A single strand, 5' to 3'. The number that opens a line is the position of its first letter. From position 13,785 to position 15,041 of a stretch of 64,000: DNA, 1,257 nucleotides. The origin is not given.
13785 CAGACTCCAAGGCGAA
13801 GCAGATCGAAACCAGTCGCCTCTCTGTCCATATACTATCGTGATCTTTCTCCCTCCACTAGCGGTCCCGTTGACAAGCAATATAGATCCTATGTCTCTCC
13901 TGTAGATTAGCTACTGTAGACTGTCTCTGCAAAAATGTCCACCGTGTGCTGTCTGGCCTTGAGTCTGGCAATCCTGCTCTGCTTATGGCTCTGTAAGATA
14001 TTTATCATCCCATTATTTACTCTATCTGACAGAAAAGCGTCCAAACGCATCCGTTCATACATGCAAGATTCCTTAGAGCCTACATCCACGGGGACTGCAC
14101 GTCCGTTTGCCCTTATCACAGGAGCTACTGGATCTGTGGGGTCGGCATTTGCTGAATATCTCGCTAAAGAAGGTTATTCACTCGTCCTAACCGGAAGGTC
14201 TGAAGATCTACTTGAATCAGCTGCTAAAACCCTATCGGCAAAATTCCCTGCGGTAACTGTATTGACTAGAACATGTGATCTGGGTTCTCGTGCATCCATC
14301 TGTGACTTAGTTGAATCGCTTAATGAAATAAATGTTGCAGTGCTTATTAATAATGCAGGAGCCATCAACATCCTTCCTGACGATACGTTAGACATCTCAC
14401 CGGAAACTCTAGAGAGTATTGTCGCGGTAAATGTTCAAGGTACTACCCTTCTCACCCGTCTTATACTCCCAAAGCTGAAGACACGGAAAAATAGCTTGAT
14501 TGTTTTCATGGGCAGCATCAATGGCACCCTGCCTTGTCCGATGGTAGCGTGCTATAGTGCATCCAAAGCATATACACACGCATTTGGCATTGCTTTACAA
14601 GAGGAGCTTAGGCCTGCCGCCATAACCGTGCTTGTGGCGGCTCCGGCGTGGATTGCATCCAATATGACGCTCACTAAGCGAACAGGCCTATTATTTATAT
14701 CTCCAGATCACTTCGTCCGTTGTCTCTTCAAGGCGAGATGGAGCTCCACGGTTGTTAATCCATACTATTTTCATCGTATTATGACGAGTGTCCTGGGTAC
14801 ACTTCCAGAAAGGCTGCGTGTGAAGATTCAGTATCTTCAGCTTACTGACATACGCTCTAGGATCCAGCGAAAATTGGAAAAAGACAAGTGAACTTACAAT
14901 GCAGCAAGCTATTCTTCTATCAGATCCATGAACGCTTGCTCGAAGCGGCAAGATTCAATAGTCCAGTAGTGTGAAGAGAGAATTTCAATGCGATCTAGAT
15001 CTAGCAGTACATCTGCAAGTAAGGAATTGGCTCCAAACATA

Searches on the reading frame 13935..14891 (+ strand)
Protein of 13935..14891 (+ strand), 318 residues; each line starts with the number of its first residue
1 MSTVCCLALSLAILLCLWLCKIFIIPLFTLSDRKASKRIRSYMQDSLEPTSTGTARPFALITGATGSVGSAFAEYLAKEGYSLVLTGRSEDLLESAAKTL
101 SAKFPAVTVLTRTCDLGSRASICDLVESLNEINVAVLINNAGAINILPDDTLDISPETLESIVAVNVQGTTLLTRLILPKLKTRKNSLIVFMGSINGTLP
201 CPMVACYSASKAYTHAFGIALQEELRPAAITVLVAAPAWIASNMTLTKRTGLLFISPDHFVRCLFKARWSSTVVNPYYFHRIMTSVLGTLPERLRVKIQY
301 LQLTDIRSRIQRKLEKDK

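Call 14: search_protein_families(library=pfam, proteins=[window:13935-14891:+], max_evalue=0.01)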
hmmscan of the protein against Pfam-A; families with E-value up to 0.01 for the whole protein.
window:13935-14891:+ (318 aa): 7 families
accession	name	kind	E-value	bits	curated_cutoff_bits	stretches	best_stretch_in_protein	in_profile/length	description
PF00106.31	adh_short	-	3e-37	128.4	26.6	1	59-248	3-190/195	short chain dehydrogenase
PF13561.12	adh_short_C2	-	8.9e-23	81.5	27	1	63-245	1-181/236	Enoyl-(Acyl carrier protein) reductase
PF08659.16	KR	-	9.5e-13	48.9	22.6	1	60-222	4-164/180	KR domain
PF01370.27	Epimerase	-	4.3e-06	26.8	20.9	1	59-215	1-150/240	NAD dependent epimerase/dehydratase family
PF16363.11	GDP_Man_Dehyd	-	1.6e-05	25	27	1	60-128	1-73/332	GDP-mannose 4,6 dehydratase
PF02719.21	Polysacc_synt_2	-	0.00083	19.1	20.2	1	60-148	2-91/293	Polysaccharide biosynthesis protein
PF03808.19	Glyco_tran_WecG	-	0.0028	17.9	27.4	1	71-138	34-101/168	Glycosyl transferase WecG/TagA/CpsF family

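Call 21: find_encoding_contigs(protein=window:13935-14891:+, flank=10000, max_places=10)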
Protein window:13935-14891:+ (318 aa): 23 contigs read that carry it; 10 places shown.
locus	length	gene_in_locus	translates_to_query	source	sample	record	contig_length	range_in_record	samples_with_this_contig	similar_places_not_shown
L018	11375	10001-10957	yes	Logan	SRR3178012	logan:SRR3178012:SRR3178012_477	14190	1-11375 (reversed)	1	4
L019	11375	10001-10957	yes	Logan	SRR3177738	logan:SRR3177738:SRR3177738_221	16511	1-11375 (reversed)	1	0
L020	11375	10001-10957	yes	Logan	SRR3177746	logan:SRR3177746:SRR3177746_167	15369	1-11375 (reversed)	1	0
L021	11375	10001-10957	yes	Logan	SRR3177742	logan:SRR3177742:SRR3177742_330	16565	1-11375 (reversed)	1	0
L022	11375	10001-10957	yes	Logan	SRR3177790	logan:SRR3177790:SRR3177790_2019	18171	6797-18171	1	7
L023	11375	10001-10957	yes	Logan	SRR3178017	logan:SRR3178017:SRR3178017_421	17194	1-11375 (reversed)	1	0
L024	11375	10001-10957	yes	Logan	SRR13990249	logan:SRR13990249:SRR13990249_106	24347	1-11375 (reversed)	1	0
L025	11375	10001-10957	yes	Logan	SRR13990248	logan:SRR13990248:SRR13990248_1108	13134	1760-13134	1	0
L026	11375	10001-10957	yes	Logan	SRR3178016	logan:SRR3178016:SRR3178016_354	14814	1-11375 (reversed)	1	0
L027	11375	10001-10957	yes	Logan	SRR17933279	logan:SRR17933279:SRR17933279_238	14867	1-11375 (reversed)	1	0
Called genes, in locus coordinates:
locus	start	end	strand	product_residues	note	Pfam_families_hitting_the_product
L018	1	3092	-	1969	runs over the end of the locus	?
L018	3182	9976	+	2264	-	-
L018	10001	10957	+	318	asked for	PF00106:adh_short, PF01370:Epimerase (weak), PF08659:KR, PF16363:GDP_Man_Dehyd (faint), PF13561:adh_short_C2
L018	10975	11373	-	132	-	?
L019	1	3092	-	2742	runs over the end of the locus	?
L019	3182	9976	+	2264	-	-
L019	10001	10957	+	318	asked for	PF00106:adh_short, PF01370:Epimerase (weak), PF08659:KR, PF16363:GDP_Man_Dehyd (faint), PF13561:adh_short_C2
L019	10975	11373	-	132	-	?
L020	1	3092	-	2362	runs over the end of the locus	?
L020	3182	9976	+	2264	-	-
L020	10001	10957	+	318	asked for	PF00106:adh_short, PF01370:Epimerase (weak), PF08659:KR, PF16363:GDP_Man_Dehyd (faint), PF13561:adh_short_C2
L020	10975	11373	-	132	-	?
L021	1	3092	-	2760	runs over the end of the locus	?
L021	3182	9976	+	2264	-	-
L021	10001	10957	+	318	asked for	PF00106:adh_short, PF01370:Epimerase (weak), PF08659:KR, PF16363:GDP_Man_Dehyd (faint), PF13561:adh_short_C2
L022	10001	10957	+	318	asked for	PF00106:adh_short, PF01370:Epimerase (weak), PF08659:KR, PF16363:GDP_Man_Dehyd (faint), PF13561:adh_short_C2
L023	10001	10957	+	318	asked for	PF00106:adh_short, PF01370:Epimerase (weak), PF08659:KR, PF16363:GDP_Man_Dehyd (faint), PF13561:adh_short_C2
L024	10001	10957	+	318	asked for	PF00106:adh_short, PF01370:Epimerase (weak), PF08659:KR, PF16363:GDP_Man_Dehyd (faint), PF13561:adh_short_C2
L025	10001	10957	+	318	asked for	PF00106:adh_short, PF01370:Epimerase (weak), PF08659:KR, PF16363:GDP_Man_Dehyd (faint), PF13561:adh_short_C2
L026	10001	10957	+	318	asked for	PF00106:adh_short, PF01370:Epimerase (weak), PF08659:KR, PF16363:GDP_Man_Dehyd (faint), PF13561:adh_short_C2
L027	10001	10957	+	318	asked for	PF00106:adh_short, PF01370:Epimerase (weak), PF08659:KR, PF16363:GDP_Man_Dehyd (faint), PF13561:adh_short_C2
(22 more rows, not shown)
